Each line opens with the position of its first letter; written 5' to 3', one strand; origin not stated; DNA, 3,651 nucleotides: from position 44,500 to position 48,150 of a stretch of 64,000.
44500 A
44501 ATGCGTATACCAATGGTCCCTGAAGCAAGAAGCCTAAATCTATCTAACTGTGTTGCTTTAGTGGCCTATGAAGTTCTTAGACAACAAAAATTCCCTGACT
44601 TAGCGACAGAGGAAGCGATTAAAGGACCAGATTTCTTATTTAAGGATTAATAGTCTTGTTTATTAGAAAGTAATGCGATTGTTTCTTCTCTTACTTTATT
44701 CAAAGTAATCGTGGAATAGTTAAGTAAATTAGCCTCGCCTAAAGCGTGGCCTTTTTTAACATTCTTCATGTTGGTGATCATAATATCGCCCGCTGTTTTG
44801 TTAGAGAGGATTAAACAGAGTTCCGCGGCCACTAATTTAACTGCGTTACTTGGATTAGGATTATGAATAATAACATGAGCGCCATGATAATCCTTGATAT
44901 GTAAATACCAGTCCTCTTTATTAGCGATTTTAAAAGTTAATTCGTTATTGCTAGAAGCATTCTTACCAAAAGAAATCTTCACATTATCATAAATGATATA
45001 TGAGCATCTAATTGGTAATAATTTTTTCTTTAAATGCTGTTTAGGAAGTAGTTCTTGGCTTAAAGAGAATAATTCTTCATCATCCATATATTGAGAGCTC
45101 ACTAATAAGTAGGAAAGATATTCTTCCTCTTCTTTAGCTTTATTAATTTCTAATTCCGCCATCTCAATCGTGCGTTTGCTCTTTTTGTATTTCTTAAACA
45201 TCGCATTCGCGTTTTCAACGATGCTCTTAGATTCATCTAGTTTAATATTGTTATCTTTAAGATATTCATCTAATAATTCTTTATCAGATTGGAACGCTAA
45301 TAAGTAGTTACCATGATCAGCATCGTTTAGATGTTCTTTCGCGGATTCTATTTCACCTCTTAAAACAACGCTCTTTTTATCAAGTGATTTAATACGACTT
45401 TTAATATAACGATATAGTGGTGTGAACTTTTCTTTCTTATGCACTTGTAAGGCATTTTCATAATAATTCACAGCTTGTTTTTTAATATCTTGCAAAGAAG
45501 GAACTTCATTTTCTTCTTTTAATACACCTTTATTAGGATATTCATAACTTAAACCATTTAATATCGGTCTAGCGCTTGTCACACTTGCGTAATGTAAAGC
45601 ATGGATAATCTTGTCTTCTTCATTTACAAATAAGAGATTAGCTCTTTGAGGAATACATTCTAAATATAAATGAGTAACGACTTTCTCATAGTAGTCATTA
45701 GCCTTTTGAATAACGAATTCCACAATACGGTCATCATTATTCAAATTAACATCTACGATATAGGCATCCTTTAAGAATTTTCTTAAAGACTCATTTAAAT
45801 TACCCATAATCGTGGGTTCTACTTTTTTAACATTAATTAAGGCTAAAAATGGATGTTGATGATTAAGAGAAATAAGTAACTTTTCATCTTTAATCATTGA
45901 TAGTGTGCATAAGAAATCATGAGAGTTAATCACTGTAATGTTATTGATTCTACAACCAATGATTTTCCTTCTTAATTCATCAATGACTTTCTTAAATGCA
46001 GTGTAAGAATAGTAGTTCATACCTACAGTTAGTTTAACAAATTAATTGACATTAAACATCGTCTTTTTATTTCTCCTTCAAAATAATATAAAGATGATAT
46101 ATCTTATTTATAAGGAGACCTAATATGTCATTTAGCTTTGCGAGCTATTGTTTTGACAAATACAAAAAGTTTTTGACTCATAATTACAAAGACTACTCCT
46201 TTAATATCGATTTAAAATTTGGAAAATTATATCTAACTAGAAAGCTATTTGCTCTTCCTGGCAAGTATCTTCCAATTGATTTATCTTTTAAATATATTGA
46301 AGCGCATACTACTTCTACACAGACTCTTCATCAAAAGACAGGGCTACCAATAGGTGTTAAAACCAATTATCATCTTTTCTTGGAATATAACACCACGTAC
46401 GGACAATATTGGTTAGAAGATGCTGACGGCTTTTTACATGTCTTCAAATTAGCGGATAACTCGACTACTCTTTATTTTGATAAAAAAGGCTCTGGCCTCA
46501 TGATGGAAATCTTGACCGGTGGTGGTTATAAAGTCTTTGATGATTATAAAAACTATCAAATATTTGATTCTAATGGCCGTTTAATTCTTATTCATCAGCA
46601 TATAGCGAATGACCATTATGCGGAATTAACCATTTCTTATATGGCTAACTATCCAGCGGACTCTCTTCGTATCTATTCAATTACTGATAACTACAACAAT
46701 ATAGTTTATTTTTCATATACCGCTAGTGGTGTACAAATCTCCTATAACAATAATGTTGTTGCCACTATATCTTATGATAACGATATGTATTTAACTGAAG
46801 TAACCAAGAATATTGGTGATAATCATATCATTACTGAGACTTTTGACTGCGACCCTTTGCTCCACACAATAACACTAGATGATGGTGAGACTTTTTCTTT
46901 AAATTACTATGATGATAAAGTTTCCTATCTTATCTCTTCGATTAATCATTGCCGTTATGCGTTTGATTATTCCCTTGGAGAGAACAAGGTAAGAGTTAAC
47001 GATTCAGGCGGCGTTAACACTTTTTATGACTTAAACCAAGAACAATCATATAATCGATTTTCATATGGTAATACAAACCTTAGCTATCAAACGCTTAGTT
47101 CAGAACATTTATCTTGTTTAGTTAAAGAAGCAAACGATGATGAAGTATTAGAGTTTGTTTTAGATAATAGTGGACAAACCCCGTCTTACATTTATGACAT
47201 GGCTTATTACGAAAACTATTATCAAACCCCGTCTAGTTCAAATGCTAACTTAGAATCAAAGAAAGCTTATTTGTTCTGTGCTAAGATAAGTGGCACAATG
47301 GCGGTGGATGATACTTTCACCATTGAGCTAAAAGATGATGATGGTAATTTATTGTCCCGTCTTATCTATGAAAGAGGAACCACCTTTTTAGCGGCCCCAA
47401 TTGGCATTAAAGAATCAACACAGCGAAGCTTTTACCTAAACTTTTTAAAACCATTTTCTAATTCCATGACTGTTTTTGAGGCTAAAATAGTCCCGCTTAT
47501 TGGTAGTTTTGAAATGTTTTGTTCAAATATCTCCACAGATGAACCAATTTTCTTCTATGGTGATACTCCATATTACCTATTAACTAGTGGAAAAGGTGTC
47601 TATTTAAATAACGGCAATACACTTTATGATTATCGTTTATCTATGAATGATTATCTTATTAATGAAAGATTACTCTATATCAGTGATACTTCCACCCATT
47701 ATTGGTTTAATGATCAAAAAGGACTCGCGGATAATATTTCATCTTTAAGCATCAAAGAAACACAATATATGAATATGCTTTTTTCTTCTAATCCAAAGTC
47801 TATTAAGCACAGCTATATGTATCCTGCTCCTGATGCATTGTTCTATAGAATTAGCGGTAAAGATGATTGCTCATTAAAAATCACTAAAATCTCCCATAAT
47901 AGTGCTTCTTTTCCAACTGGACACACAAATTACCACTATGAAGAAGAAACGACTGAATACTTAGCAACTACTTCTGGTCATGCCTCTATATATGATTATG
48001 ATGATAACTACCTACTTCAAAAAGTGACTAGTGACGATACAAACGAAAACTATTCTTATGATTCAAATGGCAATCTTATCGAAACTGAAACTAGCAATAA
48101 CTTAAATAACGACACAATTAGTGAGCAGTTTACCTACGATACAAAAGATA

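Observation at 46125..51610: Rhs/YD-repeat polymorphic-toxin cassette embedded among housekeeping genes of a Mollicutes-like genome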

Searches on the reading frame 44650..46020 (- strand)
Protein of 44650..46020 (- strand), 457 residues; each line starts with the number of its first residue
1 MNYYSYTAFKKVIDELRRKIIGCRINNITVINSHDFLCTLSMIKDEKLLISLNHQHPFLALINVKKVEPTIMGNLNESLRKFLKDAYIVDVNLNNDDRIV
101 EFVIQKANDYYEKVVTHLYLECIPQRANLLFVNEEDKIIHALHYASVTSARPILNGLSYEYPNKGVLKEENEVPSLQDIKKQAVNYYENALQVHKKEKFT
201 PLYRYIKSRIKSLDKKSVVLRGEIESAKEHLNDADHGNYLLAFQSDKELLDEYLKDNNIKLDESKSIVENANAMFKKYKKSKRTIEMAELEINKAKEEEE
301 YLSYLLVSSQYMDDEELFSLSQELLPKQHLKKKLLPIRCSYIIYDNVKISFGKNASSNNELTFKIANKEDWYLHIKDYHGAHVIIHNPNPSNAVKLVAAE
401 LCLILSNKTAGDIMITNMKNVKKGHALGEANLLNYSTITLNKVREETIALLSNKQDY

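Call 3: search_protein_families(library=pfam, proteins=[window:44650-46020:-], max_evalue=0.01)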
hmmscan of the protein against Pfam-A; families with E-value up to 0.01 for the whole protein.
window:44650-46020:- (457 aa): 3 families
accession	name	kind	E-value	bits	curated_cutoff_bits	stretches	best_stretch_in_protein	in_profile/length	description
PF05833.16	NFACT_N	-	2e-35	122.9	31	2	7-166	3-166/456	NFACT N-terminal and middle domains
PF05670.18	NFACT-R_1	-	4.2e-06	27.7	29.8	1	345-429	9-101/112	NFACT protein RNA binding domain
PF18297.6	NFACT-R_2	-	0.003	18.1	26.9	0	344-409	7-70/104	NFACT protein RNA binding domain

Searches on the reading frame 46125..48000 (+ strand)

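Call 17: search_protein_families(library=pfam, proteins=[window:46125-48000:+], max_evalue=10)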
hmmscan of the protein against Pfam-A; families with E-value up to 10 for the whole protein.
window:46125-48000:+ (625 aa): 3 families
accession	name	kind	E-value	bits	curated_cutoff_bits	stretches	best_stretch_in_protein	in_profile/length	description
PF03785.20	Peptidase_C25_C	-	0.014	15.7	25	1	199-231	15-47/79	Peptidase family C25, C terminal ig-like domain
PF16511.11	FERM_f0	-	0.32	11.7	26.9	0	204-234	4-35/81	N-terminal or F0 domain of Talin-head FERM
PF07076.17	DUF1344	-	0.4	10.9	23.1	1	246-259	15-28/60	Protein of unknown function (DUF1344)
